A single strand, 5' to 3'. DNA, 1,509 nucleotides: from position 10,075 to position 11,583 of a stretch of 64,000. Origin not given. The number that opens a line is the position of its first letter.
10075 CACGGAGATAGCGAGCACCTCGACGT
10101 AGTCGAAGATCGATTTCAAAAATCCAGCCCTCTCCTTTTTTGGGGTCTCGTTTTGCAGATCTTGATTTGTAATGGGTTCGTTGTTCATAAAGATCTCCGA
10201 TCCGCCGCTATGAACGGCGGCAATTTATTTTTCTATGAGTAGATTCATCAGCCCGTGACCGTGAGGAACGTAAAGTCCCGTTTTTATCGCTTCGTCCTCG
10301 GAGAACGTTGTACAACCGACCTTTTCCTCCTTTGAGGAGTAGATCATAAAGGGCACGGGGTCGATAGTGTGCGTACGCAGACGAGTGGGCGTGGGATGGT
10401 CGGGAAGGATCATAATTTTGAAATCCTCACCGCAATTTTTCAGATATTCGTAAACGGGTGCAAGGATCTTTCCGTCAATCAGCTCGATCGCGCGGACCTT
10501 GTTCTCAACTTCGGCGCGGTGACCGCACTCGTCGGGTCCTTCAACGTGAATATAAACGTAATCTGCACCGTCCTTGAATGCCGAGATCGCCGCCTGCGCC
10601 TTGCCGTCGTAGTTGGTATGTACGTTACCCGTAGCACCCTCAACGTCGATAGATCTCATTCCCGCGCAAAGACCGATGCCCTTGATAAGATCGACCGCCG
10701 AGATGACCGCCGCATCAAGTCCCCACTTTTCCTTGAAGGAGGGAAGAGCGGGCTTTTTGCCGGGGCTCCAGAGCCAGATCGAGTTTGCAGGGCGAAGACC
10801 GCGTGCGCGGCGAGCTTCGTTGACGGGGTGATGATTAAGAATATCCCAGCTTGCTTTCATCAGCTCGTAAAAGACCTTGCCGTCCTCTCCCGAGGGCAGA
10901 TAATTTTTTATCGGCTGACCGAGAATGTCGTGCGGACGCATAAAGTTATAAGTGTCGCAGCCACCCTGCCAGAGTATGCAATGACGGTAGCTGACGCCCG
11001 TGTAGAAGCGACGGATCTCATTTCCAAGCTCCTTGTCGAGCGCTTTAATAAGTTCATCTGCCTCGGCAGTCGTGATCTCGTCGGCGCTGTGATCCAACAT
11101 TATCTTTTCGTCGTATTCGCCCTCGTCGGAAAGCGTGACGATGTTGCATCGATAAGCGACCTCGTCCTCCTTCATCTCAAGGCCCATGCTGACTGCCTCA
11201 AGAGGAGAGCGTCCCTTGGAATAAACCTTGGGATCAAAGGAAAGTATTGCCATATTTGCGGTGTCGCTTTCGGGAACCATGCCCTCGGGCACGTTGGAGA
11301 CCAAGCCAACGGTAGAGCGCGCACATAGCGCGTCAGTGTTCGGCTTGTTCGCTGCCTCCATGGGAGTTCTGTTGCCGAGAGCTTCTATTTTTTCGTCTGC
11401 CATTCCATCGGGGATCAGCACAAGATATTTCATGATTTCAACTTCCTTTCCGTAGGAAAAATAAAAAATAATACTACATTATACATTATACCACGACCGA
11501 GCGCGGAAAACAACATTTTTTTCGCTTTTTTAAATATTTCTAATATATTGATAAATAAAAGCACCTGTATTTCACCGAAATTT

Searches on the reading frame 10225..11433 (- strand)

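Call 70: search_protein_families(library=pfam, proteins=[window:10225-11433:-], max_evalue=0.00001)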
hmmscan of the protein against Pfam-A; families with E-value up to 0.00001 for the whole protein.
window:10225-11433:- (402 aa): 2 families
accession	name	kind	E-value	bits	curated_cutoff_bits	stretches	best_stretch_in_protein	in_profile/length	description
PF10143.14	PhosphMutase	-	4.8e-56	189.7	21.5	1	38-205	2-170/170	2,3-bisphosphoglycerate-independent phosphoglycerate mutase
PF01676.23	Metalloenzyme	-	3.8e-41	141.7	24.3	1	1-399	1-249/252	Metalloenzyme superfamily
